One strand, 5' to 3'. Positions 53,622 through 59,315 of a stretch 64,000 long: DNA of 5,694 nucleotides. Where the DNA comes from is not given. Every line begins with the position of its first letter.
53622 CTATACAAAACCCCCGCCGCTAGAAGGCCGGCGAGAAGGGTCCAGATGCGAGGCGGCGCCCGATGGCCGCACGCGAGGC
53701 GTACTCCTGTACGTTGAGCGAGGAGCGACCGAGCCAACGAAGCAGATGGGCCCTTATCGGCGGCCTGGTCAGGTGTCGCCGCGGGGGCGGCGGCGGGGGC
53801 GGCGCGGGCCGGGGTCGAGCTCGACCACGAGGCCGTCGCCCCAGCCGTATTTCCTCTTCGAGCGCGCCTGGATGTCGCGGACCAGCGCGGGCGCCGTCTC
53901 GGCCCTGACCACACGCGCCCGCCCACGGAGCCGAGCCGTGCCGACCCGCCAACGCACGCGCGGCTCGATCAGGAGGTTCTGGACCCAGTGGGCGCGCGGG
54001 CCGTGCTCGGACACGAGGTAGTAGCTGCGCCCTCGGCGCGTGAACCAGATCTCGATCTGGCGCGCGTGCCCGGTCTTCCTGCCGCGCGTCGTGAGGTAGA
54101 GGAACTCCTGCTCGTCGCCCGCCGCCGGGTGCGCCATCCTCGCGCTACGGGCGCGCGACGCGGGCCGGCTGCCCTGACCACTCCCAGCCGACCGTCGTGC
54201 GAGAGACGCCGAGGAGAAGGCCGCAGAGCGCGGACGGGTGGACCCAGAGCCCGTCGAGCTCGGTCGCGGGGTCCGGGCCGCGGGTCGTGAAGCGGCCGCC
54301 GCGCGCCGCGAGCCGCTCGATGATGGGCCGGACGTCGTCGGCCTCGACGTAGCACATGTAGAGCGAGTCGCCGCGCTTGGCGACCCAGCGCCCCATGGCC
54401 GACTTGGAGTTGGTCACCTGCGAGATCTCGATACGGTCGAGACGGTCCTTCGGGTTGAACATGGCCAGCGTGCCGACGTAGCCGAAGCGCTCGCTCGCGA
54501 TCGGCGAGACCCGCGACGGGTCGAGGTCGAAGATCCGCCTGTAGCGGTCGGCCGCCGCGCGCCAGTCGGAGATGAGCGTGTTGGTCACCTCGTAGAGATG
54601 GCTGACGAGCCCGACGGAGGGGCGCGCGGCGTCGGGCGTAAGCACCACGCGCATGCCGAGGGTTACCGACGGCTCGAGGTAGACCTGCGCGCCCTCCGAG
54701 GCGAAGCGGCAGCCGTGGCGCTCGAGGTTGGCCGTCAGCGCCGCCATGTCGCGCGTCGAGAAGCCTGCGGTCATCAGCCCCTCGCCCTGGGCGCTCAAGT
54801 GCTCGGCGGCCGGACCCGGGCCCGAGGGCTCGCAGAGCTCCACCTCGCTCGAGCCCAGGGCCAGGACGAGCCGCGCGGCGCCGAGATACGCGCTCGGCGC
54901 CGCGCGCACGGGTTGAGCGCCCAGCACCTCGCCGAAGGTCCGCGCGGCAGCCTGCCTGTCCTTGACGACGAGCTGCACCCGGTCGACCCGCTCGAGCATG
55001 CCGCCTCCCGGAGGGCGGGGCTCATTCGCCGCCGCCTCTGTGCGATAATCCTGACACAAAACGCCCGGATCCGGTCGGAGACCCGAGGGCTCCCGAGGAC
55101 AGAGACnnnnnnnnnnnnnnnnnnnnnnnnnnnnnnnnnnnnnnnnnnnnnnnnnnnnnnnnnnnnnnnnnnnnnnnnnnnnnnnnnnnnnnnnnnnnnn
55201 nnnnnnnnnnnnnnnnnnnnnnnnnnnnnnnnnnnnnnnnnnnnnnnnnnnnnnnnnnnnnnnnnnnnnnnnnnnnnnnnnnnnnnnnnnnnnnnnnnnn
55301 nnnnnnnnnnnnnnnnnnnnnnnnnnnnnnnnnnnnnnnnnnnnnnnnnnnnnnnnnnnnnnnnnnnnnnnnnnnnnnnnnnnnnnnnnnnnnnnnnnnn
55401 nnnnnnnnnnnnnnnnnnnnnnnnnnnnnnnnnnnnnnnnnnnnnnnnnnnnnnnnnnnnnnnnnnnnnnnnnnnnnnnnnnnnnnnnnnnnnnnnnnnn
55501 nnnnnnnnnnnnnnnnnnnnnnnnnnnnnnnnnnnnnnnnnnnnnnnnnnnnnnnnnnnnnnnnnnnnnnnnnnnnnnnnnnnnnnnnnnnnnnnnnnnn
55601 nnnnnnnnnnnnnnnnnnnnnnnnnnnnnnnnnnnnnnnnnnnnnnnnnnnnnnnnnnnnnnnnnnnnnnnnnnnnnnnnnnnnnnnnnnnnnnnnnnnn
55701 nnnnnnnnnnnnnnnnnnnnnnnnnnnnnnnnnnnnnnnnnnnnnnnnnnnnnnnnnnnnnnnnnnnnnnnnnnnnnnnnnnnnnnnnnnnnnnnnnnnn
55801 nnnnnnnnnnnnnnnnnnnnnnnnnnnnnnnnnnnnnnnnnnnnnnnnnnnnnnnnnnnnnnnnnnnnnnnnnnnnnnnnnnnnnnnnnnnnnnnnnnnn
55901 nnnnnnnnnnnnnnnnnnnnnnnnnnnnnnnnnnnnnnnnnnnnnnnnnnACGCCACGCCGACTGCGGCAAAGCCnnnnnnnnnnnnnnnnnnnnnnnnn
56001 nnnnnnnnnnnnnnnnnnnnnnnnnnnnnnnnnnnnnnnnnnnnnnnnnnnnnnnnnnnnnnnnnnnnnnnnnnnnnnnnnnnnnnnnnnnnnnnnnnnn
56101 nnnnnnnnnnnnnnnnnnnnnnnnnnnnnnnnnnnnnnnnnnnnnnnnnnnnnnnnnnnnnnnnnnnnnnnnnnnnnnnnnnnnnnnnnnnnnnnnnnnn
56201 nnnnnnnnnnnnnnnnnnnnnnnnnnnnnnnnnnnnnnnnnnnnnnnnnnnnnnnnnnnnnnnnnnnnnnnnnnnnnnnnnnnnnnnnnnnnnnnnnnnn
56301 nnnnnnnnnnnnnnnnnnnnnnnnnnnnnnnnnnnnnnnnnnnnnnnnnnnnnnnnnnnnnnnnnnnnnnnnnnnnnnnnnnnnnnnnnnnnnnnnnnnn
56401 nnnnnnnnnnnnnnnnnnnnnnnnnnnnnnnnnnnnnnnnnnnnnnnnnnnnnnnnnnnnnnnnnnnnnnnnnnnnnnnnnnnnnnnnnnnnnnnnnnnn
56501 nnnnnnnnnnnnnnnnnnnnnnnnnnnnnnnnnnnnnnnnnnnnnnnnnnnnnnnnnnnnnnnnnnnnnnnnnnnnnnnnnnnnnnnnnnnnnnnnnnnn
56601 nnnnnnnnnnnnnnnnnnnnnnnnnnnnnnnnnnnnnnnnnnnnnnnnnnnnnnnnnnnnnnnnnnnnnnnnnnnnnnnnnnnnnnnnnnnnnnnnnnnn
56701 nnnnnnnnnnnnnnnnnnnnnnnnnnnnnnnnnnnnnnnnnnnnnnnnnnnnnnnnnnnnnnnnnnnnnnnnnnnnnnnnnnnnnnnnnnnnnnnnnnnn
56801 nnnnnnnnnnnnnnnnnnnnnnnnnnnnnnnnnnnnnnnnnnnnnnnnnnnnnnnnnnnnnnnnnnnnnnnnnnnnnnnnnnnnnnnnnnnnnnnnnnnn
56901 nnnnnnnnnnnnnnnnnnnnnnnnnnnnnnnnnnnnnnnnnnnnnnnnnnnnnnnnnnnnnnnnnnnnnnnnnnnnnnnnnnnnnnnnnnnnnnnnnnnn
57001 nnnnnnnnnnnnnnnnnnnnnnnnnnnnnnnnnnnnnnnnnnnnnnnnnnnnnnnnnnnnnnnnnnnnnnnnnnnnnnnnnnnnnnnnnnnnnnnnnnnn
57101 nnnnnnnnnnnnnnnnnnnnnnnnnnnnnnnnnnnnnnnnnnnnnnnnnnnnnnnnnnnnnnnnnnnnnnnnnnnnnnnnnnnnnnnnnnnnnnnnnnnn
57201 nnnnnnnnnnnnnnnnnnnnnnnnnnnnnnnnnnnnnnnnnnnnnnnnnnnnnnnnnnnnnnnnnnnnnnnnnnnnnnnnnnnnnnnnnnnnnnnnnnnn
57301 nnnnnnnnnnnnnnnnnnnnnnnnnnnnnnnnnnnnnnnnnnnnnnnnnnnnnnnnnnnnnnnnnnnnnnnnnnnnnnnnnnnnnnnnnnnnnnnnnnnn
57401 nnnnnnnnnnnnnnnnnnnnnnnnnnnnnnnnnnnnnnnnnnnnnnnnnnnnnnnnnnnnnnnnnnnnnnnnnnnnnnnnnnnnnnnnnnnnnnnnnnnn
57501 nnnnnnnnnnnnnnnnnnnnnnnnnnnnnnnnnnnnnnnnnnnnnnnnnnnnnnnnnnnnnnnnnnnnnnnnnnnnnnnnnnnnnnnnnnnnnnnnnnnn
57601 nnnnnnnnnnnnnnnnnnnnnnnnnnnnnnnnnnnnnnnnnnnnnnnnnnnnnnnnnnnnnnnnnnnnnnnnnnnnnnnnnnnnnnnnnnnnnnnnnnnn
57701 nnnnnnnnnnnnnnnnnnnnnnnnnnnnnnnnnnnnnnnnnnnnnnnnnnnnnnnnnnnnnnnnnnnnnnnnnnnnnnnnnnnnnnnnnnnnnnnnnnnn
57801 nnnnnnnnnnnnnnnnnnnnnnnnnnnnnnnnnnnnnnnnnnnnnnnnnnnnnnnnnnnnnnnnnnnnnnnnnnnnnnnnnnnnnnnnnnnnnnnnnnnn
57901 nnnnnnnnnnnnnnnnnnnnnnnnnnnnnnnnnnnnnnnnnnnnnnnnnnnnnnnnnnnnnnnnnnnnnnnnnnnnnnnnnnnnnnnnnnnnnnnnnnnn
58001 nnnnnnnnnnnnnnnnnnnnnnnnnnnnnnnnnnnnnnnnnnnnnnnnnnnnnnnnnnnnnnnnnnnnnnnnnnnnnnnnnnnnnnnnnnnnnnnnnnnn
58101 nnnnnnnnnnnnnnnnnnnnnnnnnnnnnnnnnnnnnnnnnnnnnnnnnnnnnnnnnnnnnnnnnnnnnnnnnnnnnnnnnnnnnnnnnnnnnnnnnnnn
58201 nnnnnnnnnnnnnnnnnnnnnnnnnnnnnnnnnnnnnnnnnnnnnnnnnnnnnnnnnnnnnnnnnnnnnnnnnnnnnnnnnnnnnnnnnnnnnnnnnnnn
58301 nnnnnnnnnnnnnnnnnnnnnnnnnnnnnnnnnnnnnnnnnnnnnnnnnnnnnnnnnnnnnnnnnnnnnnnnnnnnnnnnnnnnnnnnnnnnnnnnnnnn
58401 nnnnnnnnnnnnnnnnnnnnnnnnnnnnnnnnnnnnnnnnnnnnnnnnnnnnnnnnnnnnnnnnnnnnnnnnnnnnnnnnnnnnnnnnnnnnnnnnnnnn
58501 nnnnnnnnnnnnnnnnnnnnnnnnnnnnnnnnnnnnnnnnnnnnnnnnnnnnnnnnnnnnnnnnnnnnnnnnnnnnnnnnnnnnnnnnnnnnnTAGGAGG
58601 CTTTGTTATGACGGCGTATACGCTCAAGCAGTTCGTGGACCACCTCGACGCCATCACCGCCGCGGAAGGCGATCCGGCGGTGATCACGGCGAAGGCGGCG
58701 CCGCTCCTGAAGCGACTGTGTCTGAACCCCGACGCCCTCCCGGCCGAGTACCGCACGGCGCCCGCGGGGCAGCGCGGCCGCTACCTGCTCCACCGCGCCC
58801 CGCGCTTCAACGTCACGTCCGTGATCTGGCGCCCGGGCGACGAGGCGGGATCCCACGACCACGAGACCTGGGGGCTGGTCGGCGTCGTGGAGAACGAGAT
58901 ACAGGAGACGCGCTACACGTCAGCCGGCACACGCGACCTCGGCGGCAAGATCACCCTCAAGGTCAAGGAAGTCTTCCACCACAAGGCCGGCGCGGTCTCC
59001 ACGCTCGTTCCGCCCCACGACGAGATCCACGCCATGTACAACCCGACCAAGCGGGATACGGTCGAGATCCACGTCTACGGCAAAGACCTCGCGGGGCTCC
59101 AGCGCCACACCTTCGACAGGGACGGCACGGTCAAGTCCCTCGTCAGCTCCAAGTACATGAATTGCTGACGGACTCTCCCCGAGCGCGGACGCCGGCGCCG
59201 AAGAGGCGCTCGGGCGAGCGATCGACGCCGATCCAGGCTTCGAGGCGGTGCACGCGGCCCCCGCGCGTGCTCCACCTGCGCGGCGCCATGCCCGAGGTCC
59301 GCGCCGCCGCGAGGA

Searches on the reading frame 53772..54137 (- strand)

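Call 42: search_protein_families(library=pfam, proteins=[window:53772-54137:-], max_evalue=0.001)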
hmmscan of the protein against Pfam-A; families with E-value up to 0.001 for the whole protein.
window:53772-54137:- (122 aa): 2 families
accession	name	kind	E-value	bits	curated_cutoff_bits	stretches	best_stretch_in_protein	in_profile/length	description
PF04075.20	F420H2_quin_red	-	1.1e-14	55.1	22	1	12-92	25-108/130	F420H(2)-dependent quinone reductase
PF10012.15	DUF2255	-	0.00053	20.7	29.8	1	13-98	11-93/115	Uncharacterized protein conserved in bacteria (DUF2255)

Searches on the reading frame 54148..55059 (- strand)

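Call 42: search_protein_families(library=pfam, proteins=[window:54148-55059:-], max_evalue=0.001)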
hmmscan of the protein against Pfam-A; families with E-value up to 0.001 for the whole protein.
window:54148-55059:- (304 aa): 3 families
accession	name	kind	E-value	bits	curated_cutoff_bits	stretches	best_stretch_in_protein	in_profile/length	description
PF13669.12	Glyoxalase_4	-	5.3e-16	59.3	27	1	28-125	3-99/109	Glyoxalase/Bleomycin resistance protein/Dioxygenase superfamily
PF00903.31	Glyoxalase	-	6.5e-13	49.6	20.6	1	24-122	1-98/121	Glyoxalase/Bleomycin resistance protein/Dioxygenase superfamily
PF13468.12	Glyoxalase_3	-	3.6e-07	30.8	25.1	1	28-123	4-110/176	Glyoxalase-like domain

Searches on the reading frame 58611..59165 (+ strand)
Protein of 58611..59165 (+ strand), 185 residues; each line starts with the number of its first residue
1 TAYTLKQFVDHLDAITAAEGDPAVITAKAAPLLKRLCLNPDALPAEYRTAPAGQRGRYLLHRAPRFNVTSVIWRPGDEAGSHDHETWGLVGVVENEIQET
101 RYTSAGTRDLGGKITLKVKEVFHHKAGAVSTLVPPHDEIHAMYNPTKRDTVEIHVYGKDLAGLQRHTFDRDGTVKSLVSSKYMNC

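Call 42: search_protein_families(library=pfam, proteins=[window:58611-59165:+], max_evalue=0.001)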
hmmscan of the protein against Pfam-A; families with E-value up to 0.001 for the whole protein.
window:58611-59165:+ (185 aa): 1 family
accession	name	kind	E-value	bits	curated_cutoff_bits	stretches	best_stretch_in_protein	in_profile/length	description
PF05995.18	CDO_I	-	0.00055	19.9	23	1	63-161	67-162/170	Cysteine dioxygenase type I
